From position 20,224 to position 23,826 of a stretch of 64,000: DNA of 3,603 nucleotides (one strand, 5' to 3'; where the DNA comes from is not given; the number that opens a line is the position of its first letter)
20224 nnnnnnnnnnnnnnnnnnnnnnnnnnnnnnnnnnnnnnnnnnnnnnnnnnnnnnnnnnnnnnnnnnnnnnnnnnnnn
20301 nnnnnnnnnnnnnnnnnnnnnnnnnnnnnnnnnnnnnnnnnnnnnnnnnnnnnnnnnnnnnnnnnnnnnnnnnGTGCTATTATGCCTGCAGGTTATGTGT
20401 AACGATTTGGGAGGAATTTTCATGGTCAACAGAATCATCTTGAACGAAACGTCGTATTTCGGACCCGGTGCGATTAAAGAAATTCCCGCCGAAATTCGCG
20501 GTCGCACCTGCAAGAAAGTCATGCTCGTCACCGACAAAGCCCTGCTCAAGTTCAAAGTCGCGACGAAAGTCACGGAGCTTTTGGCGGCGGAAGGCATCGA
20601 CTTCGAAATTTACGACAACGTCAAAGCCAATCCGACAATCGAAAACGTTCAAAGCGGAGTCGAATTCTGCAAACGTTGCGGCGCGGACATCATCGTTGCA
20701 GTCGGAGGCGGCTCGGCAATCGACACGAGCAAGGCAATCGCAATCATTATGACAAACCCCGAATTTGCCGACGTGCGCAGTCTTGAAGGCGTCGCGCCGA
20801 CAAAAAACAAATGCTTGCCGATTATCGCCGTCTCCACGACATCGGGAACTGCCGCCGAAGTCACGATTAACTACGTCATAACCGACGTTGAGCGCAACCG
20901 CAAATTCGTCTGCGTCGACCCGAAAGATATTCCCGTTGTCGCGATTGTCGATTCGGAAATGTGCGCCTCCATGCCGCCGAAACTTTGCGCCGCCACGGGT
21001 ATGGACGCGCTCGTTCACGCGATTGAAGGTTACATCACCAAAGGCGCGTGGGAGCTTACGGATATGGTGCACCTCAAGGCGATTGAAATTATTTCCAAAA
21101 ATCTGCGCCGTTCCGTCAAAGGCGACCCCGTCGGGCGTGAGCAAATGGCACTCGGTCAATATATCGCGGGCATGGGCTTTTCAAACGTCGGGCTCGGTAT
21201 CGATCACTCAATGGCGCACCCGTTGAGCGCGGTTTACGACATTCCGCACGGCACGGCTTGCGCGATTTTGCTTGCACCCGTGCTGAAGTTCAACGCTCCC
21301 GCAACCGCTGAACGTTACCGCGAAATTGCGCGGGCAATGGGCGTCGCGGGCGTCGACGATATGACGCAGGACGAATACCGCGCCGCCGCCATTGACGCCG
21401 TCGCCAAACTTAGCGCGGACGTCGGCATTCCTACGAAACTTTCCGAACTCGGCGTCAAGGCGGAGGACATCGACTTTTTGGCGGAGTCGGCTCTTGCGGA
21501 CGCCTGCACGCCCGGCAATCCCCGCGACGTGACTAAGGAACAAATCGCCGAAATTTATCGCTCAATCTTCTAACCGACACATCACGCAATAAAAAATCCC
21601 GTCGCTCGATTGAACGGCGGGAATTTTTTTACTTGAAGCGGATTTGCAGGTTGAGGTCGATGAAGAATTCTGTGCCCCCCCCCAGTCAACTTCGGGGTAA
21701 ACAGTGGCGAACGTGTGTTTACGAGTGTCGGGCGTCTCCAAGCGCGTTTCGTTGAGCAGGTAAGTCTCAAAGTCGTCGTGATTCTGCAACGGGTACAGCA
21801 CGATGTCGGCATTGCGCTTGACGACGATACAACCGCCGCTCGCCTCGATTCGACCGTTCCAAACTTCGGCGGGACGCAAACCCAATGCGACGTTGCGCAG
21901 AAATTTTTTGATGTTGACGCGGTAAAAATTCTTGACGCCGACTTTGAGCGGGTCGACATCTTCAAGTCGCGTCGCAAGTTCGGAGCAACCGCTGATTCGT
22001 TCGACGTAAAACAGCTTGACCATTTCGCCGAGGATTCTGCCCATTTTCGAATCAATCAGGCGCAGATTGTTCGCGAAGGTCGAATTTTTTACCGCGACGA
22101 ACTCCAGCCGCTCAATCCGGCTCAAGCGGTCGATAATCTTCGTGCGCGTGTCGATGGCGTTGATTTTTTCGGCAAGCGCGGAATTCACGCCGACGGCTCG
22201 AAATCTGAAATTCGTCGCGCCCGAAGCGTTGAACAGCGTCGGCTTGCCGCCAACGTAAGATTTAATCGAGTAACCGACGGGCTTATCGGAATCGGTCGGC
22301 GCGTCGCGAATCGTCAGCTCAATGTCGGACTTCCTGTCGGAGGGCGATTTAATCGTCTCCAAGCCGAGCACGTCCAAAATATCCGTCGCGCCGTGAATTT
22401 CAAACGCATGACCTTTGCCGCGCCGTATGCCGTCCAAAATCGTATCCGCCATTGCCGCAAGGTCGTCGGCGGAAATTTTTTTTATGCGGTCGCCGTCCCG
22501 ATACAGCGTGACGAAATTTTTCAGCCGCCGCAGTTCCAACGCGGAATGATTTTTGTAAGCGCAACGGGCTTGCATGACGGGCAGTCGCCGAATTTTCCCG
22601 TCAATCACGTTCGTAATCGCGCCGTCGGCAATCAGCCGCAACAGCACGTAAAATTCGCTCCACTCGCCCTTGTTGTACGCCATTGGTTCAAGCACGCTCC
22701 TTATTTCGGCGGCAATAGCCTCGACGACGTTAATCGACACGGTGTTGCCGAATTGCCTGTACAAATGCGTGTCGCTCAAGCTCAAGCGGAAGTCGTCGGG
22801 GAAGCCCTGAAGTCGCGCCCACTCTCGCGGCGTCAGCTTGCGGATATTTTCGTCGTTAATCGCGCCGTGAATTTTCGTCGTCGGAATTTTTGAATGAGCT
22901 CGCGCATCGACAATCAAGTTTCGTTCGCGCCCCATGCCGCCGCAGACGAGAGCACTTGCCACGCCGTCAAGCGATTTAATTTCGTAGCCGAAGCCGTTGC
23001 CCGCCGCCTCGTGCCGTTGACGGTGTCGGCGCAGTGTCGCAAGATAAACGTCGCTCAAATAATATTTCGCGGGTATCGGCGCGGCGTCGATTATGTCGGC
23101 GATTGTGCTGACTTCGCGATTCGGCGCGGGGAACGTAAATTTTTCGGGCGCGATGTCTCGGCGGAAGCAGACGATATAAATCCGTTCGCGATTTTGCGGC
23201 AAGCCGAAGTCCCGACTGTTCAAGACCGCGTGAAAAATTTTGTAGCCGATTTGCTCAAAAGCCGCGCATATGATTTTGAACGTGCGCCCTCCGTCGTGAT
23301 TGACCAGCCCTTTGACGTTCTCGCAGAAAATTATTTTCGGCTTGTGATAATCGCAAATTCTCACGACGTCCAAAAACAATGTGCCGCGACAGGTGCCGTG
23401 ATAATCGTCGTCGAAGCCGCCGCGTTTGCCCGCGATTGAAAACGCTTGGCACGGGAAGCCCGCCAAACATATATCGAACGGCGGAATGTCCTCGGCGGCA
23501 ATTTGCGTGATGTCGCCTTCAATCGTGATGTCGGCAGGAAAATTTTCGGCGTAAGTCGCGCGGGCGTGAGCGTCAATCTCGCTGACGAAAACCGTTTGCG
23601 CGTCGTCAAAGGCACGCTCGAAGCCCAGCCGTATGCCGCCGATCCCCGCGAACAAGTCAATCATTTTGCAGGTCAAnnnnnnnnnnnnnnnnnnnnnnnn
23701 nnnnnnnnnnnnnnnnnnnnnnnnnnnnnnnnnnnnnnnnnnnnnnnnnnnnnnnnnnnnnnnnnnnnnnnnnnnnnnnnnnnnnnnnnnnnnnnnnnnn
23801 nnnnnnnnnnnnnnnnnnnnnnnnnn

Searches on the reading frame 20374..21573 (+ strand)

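Call 53: search_protein_families(library=pfam, proteins=[window:20374-21573:+], max_evalue=0.00001)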
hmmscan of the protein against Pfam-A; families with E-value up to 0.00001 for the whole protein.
window:20374-21573:+ (399 aa): 3 families
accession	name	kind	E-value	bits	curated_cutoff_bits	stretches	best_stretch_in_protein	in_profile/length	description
PF25137.1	ADH_Fe_C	-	1.4e-66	224.4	27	1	206-398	2-193/194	Fe-containing alcohol dehydrogenase family, C-terminal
PF00465.25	Fe-ADH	-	8e-49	165.9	31.3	1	27-193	4-167/168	Iron-containing alcohol dehydrogenase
PF13685.12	Fe-ADH_2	-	2.8e-15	57.1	28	1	29-124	2-95/149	Iron-containing alcohol dehydrogenase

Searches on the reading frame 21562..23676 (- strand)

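Call 9: search_protein_families(library=pfam, proteins=[window:21562-23676:-], max_evalue=0.00001)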
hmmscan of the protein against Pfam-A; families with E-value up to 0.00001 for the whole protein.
window:21562-23676:- (704 aa): 2 families
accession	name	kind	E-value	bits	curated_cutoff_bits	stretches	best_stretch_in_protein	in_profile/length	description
PF00145.23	DNA_methylase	-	2.9e-90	303.4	22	1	4-325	2-322/324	C-5 cytosine-specific DNA methylase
PF09561.16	RE_HpaII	-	7.7e-82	275.9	25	1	335-662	1-345/359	HpaII restriction endonuclease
